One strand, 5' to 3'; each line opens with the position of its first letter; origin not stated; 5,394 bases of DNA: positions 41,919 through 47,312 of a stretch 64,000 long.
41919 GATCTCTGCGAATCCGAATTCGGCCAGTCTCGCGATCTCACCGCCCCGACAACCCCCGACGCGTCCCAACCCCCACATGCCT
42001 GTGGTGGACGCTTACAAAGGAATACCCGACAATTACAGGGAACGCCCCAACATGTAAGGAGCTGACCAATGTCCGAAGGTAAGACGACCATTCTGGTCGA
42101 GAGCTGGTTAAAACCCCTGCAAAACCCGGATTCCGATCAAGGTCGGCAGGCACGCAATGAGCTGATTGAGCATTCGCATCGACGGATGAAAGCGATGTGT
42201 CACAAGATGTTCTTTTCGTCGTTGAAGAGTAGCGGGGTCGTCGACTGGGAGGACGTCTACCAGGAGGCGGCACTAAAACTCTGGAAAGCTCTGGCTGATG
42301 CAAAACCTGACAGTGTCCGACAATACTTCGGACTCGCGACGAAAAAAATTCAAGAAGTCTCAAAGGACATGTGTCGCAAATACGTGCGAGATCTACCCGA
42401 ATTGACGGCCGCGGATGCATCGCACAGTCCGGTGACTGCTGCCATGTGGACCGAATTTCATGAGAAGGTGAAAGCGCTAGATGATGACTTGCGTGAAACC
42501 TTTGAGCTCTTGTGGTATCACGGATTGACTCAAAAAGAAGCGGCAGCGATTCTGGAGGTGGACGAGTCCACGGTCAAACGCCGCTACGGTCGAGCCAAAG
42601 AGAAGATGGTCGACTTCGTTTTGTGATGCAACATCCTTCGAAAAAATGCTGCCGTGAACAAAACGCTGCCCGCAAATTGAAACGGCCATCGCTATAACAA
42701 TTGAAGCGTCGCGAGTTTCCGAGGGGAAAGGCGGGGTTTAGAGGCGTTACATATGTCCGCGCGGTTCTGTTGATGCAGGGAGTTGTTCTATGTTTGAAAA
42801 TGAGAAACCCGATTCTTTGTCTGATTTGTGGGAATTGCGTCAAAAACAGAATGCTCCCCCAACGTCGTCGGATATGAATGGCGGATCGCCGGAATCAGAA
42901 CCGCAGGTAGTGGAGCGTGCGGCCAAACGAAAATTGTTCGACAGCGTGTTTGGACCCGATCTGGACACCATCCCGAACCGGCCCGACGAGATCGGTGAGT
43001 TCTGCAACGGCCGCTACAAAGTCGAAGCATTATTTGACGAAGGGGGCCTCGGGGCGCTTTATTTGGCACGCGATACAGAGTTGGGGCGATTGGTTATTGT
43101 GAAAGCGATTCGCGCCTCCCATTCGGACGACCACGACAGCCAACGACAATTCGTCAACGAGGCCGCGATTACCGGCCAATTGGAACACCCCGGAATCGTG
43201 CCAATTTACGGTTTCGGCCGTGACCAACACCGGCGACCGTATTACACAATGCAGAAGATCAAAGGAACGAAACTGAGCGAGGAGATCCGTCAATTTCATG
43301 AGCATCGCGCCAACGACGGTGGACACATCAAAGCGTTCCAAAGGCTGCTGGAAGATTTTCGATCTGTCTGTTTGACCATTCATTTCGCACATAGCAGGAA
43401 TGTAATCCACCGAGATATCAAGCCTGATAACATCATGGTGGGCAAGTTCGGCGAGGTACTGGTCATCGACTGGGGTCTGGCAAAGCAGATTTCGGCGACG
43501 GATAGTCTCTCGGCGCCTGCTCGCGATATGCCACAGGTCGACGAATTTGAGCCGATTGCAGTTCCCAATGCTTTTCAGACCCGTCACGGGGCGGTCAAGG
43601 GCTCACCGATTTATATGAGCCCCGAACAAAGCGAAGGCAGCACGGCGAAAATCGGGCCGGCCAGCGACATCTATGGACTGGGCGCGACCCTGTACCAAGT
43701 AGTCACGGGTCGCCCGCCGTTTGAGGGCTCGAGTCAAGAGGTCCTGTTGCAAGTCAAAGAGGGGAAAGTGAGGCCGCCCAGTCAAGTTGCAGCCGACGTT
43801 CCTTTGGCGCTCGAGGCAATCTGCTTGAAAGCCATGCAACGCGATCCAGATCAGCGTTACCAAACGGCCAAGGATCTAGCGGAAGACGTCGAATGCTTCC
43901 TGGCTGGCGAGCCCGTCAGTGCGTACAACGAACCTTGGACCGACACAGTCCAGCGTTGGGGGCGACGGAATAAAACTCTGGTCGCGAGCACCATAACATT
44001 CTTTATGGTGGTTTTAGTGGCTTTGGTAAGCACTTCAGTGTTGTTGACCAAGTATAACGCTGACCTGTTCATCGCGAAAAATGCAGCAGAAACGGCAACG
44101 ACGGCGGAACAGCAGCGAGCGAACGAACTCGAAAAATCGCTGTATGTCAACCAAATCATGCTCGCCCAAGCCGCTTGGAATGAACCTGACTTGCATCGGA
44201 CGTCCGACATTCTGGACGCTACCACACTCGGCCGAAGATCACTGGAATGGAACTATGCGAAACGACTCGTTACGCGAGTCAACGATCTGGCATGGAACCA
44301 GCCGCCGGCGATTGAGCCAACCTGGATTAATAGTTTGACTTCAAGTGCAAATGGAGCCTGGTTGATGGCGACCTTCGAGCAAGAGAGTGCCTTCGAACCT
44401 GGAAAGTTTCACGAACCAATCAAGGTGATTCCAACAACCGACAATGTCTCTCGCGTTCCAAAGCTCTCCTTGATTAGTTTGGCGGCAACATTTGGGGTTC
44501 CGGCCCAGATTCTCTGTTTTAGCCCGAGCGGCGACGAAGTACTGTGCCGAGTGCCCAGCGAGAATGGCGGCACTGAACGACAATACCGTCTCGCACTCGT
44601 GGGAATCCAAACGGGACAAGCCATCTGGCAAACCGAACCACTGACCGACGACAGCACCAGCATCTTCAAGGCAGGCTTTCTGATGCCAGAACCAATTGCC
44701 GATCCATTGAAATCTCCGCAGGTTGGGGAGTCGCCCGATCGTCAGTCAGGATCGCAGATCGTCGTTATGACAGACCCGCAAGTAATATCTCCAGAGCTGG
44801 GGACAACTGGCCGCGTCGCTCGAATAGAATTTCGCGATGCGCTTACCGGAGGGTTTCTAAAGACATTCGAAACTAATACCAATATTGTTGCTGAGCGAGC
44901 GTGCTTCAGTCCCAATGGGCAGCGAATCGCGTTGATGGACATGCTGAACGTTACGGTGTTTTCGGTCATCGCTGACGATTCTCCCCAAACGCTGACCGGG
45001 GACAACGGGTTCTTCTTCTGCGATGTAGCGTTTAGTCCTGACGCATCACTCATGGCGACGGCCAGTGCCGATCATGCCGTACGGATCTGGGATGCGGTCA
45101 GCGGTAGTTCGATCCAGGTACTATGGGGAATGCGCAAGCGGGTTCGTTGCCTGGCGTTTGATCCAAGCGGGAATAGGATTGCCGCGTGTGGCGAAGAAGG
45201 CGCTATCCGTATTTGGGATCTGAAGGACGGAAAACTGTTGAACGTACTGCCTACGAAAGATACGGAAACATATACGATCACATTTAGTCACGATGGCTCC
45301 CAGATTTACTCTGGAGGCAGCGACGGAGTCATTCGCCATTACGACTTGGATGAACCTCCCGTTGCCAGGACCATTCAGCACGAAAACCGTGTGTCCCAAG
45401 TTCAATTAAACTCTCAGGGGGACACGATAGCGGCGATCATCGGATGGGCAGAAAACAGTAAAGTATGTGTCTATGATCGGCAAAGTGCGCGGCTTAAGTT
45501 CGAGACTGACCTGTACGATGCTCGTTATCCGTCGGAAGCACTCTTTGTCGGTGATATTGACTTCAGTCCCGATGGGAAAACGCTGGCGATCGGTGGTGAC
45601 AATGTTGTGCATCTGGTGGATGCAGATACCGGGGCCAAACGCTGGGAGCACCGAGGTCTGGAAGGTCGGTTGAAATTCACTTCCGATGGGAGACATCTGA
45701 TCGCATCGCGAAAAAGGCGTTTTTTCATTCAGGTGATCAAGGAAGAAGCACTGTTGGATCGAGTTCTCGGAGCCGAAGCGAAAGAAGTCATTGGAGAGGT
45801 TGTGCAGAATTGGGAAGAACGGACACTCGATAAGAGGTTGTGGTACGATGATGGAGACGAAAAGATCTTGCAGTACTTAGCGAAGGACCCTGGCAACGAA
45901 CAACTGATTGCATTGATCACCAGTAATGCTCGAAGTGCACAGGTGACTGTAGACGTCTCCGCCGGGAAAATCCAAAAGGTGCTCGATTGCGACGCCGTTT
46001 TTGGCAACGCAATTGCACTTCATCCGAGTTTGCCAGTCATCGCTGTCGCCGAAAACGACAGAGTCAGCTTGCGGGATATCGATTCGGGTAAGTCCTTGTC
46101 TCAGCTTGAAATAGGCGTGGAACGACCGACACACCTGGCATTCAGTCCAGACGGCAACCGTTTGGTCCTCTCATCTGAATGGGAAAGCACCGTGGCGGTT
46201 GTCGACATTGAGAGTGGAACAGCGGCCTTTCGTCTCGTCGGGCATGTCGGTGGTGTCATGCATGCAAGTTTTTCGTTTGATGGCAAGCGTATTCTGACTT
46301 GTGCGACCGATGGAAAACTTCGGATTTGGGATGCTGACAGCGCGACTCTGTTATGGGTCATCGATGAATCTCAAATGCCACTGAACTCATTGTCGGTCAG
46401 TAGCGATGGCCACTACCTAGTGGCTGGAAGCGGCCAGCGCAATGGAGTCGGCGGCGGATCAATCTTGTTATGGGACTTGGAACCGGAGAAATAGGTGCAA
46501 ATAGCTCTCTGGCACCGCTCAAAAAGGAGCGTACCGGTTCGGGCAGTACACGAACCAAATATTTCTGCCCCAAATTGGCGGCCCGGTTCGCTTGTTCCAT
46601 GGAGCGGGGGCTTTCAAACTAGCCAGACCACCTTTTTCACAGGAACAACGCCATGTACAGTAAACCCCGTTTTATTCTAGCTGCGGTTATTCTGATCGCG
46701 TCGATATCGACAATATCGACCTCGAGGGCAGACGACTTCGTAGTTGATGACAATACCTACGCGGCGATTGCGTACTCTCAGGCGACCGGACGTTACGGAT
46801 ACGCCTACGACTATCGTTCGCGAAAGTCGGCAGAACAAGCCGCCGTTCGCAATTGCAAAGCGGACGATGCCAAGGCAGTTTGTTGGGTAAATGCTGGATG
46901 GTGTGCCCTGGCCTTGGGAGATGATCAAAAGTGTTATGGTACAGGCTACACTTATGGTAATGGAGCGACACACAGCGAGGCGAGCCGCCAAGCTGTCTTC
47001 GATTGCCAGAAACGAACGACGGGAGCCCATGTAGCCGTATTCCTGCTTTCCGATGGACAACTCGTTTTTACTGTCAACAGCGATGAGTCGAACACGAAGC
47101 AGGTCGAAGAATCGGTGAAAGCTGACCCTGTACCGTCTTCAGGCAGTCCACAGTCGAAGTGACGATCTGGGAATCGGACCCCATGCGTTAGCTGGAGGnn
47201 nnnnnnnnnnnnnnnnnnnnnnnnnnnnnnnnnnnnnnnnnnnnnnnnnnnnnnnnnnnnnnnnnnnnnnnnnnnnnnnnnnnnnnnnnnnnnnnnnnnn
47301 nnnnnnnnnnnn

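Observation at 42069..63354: Ten co-directional genes link a sigma/kinase pair, HEAT/TPR scaffolds and a MoxR-DUF58-transglutaminase triad to the dead beta-prime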

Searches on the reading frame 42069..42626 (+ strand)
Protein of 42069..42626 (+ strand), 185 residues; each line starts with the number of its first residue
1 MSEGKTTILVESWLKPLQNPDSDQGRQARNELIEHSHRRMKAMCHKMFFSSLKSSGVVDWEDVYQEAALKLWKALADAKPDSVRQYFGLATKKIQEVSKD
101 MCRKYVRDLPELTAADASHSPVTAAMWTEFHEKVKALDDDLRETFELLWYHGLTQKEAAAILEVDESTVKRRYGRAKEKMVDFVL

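Call 3: search_protein_families(library=pfam, proteins=[window:42069-42626:+], max_evalue=0.01)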
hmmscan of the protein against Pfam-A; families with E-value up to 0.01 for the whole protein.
window:42069-42626:+ (185 aa): 6 families
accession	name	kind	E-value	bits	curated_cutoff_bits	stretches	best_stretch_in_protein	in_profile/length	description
PF08281.18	Sigma70_r4_2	-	6.2e-10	39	25.7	1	130-180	4-54/54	Sigma-70, region 4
PF04545.22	Sigma70_r4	-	2.6e-07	30.5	24.1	1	136-179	4-47/50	Sigma-70, region 4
PF07638.17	Sigma70_ECF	-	1.4e-06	28.7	21.1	1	117-180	116-179/185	ECF sigma factor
PF04542.20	Sigma70_r2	-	9.8e-05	22.5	24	1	32-86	1-52/71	Sigma-70 region 2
PF20432.4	Xre-like-HTH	-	0.0017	19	25.8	1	152-176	23-48/63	Antitoxin Xre-like helix-turn-helix domain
PF02001.22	DUF134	-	0.0021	19.1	27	1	132-184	31-82/98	Protein of unknown function DUF134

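Call 6: search_protein_families(library=ncbifam, proteins=[window:42069-42626:+], max_evalue=0.001)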
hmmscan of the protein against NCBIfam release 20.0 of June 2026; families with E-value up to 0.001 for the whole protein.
window:42069-42626:+ (185 aa): 39 families (the best 25 are shown)
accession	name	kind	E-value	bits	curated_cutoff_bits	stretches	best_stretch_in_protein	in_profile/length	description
TIGR02937.1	sigma70-ECF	superfamily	8.7e-18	64.5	42.9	1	28-181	2-162/165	sigma-70 family RNA polymerase sigma factor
TIGR02999.1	Sig-70_X6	subfamily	4.1e-09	36.6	126.15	1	26-181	16-179/183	ECF-type sigma factor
NF009187.0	PRK12535.1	equivalog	8.2e-08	32.1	290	1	61-182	53-180/197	RNA polymerase sigma factor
NF007227.0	PRK09645.1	subfamily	2.6e-07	30.7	202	1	60-173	40-159/177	sigma-70 family RNA polymerase sigma factor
NF007216.0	PRK09638.1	equivalog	2.6e-07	30.5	194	1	61-176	46-166/180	RNA polymerase sigma factor SigY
NF009172.0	PRK12519.1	subfamily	2.6e-07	30.4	222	1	37-176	35-181/194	RNA polymerase sigma factor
NF006930.0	PRK09415.1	subfamily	3e-07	30.4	198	1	29-180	14-171/179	RNA polymerase factor sigma C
NF009195.0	PRK12543.1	subfamily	4.3e-07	29.6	197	1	58-180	45-174/192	RNA polymerase sigma factor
NF008888.0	PRK11922.1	equivalog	4.8e-07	29.6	204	1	113-180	121-192/231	RNA polymerase sigma factor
NF010500.0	PRK13919.1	subfamily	8.8e-07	29.3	226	1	59-181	49-180/186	putative RNA polymerase sigma E protein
TIGR02959.1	SigZ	equivalog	1e-06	28.7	168.65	1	59-180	21-144/170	RNA polymerase sigma factor SigZ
NF009198.0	PRK12546.1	equivalog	1.1e-06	28.5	270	1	25-182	6-159/188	RNA polymerase sigma factor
NF009170.0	PRK12517.1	subfamily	1.8e-06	27.5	197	1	61-182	51-174/188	RNA polymerase sigma factor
TIGR02985.1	Sig70_bacteroi1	subfamily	1.9e-06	28.2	126.4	1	60-180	28-158/162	RNA polymerase sigma-70 factor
NF004113.0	PRK05602.1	equivalog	3.1e-06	27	208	1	25-180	43-197/211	RNA polymerase sigma factor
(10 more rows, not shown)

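Call 20: search_protein_families(library=padloc, proteins=[window:42069-42626:+], max_evalue=0.001)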
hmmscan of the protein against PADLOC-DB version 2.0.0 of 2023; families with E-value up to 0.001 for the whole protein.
window:42069-42626:+ (185 aa): 0 families

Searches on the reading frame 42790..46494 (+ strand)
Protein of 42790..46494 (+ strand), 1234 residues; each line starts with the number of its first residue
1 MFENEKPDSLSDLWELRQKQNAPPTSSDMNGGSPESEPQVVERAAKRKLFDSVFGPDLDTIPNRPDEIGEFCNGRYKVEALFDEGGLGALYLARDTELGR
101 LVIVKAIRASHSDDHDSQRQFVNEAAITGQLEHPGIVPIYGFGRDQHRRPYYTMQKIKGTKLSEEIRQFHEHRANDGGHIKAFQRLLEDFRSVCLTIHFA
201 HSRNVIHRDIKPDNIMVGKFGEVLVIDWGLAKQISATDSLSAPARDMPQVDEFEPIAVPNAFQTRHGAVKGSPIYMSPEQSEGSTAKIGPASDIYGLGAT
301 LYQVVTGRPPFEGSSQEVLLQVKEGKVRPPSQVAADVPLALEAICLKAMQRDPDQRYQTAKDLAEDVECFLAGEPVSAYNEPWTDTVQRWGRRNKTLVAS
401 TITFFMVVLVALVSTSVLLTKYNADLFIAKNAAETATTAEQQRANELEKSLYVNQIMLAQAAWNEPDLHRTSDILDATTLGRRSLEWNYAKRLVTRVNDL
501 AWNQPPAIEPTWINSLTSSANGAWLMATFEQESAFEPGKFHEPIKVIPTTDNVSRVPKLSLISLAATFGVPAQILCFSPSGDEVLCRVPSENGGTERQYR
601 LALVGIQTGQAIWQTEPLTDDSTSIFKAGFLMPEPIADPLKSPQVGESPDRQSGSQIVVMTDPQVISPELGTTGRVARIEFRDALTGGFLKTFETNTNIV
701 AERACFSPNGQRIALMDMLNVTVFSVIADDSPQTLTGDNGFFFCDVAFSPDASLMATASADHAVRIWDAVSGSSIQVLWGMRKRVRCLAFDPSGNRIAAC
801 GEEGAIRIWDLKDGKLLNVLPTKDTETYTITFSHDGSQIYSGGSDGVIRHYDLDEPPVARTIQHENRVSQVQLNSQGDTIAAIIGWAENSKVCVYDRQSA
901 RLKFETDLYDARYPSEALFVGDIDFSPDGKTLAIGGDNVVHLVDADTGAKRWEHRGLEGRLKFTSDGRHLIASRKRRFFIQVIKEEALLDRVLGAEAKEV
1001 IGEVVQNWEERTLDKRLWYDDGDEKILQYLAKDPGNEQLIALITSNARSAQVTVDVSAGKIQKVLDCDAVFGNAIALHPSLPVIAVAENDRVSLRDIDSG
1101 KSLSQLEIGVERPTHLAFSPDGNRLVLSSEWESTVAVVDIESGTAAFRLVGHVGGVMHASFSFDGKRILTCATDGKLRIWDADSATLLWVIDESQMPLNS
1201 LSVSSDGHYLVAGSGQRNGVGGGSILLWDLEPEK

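Call 3: search_protein_families(library=pfam, proteins=[window:42790-46494:+], max_evalue=0.01)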
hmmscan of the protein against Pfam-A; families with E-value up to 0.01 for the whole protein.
window:42790-46494:+ (1234 aa): 49 families (the best 25 are shown)
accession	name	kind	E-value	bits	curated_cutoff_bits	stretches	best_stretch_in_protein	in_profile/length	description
PF25174.1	Beta-prop_THOC3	-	5.3e-52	176.9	305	2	745-984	7-241/272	THOC3 beta-propeller domain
PF25173.1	Beta-prop_WDR3_1st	-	8.3e-44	149.9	154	2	720-882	10-172/184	WDR3 first beta-propeller domain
PF00400.38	WD40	-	6.3e-40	134.4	27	3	1148-1181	6-39/39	WD domain, G-beta repeat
PF24814.1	WD40_Prp19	-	1.2e-37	130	320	3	720-969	30-274/281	Prp19 WD40 domain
PF25175.1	Beta-prop_WDR5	-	2.4e-36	126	250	2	703-883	15-197/296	WDR5 beta-propeller domain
PF23414.1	Beta-prop_EML_2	-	8.5e-33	114.3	90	3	746-854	4-111/266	Echinoderm microtubule-associated protein second beta-propeller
PF24817.1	WD40_WDHD1_1st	-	3.8e-32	112.1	109.9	3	745-819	91-165/291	WDHD1 first WD40 domain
PF00069.31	Pkinase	-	5.3e-32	111.7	31.7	1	83-359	8-254/263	Protein kinase domain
PF24807.1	WD40_CDC20-Fz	-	3.1e-26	92.8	200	3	744-823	139-221/292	CDC20/Fizzy WD40 domain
PF25168.1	Beta-prop_WDR36-Utp21_2nd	-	1.6e-24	87.3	84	2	1094-1214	183-300/335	WDR36/Utp21 second beta-propeller domain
PF25172.1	Beta-prop_WDR3_2nd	-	3.6e-23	82.6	140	2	691-854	128-289/293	WDR3 second beta-propeller domain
PF24796.1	WDR55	-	1e-22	81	200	2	743-917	10-186/296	WDR55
PF07714.23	PK_Tyr_Ser-Thr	-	6e-21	75.3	23.1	2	97-240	26-158/258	Protein tyrosine and serine/threonine kinase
PF23393.2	Beta-prop_WDR90_POC16_2nd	-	6.9e-21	75.1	60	2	753-857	7-111/291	WDR90/POC16, second beta-propeller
PF12894.13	ANAPC4_WD40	-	7.6e-19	68.2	22.9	1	747-833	2-89/91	Anaphase-promoting complex subunit 4 WD40 domain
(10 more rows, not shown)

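Call 6: search_protein_families(library=ncbifam, proteins=[window:42790-46494:+], max_evalue=0.001)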
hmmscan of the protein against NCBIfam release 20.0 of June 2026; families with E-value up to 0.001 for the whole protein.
window:42790-46494:+ (1234 aa): 14 families
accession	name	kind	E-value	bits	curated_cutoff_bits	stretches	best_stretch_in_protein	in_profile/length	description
NF033483.0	PknB_PASTA_kin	equivalog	8.4e-67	226.5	450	2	69-237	2-160/563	Stk1 family PASTA domain-containing Ser/Thr kinase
NF009651.0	PRK13184.1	equivalog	1.9e-62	211.5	839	1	75-376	3-296/932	serine/threonine-protein kinase PknD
NF052427.1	StpK7MSMEG_1200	equivalog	9.7e-39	133.3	900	2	74-235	7-159/601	serine/threonine protein kinase StpK7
NF047741.1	antiphage_MADS6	equivalog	5.9e-28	97.7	460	2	191-377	306-467/612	methylation-associated defense system protein kinase MAD6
NF038150.1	lanthi_synth_IV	equivalog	7.8e-27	94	650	2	69-235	184-349/851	class IV lanthionine synthetase LanL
NF033442.0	BREX_PglW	equivalog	1.2e-23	82.8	990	1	74-368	204-484/1391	BREX system serine/threonine kinase PglW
TIGR03903.1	TOMM_kin_cyc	equivalog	4.9e-18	64.4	705.75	1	100-367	4-244/1267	TOMM system kinase/cyclase fusion protein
NF053615.1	SerThrKinAfsKStmc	equivalog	1.4e-14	53.7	1300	1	200-357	128-255/809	protein serine/threonine kinase AfsK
NF038151.1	lanthi_synth_III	equivalog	1.8e-12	46.5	575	1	74-237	220-389/833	class III lanthionine synthetase LanKC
TIGR03866.1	PQQ_ABC_repeats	subfamily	1.7e-09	37.2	287.3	1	1039-1184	54-198/310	PQQ-dependent catabolism-associated beta-propeller protein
TIGR03724.2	arch_bud32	equivalog_domain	2.4e-06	27.2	125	1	105-237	24-137/193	KEOPS complex kinase/ATPase Bud32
NF043056.1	T4SS_LegK1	equivalog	6.4e-06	25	550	1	105-239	109-247/516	Dot/Icm T4SS effector kinase LegK1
NF007174.0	PRK09605.1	equivalog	0.00011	20.8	447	1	103-236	365-478/535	bifunctional N(6)-L-threonylcarbamoyladenine synthase/serine/threonine protein kinase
TIGR03907.1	QH_beta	equivalog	0.00066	18.9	223.2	0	809-853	268-311/338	quinohemoprotein amine dehydrogenase subunit beta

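Call 20: search_protein_families(library=padloc, proteins=[window:42790-46494:+], max_evalue=0.001)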
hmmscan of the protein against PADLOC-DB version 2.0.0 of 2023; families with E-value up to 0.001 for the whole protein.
window:42790-46494:+ (1234 aa): 34 families (the best 25 are shown)
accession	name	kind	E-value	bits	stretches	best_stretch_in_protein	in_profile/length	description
PDLC04042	PD-T4-6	-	5.8e-66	221.1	1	70-378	5-280/292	-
PDLC04060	PD-T4-6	-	2.1e-59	199.7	2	68-236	2-160/486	-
PDLC04053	PD-T4-6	-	4e-59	198.6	2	73-237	8-164/311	-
PDLC04061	PD-T4-6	-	6.1e-58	195.6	2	69-237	11-173/510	-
PDLC04052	PD-T4-6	-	3.7e-54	182.7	2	73-238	8-167/496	-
PDLC04043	PD-T4-6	-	4.5e-54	182.2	2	72-234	13-165/452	-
PDLC04054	PD-T4-6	-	9.5e-51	171.2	2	69-240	6-167/347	-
PDLC04138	mad6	-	5.1e-50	169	1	74-380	51-323/659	mads_6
PDLC04047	PD-T4-6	-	8.1e-50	167.7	2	69-233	5-160/327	-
PDLC04057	PD-T4-6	-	2.6e-49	166.5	1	68-379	2-279/443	-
PDLC04039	PD-T4-6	-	2.8e-47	159.7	2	74-236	14-166/458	-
PDLC04040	PD-T4-6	-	1e-46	157.9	2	264-380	160-275/547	-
PDLC04041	PD-T4-6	-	6.3e-44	148.9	1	73-366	27-289/443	-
PDLC04048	PD-T4-6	-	1e-43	148.1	1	68-369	4-271/354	-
PDLC01088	C3a189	-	1.6e-37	127.5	1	83-359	6-251/840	kinase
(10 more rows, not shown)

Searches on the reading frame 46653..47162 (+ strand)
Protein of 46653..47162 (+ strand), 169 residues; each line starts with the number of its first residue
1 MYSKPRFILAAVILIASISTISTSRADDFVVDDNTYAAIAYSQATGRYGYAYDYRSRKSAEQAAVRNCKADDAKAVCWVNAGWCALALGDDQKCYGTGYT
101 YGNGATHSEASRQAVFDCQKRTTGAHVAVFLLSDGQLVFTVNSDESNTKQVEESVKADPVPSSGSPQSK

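Call 3: search_protein_families(library=pfam, proteins=[window:46653-47162:+], max_evalue=0.01)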
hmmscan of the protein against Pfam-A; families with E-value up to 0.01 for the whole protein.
window:46653-47162:+ (169 aa): 1 family
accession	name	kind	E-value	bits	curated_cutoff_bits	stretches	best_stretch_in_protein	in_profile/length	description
PF13827.11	DUF4189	-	2.7e-15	57.2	25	1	36-123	1-86/97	Domain of unknown function (DUF4189)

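Call 6: search_protein_families(library=ncbifam, proteins=[window:46653-47162:+], max_evalue=0.001)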
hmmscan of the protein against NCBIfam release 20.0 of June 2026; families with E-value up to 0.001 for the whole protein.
window:46653-47162:+ (169 aa): 0 families

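Call 20: search_protein_families(library=padloc, proteins=[window:46653-47162:+], max_evalue=0.001)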
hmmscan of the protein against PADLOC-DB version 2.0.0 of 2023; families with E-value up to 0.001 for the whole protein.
window:46653-47162:+ (169 aa): 0 families
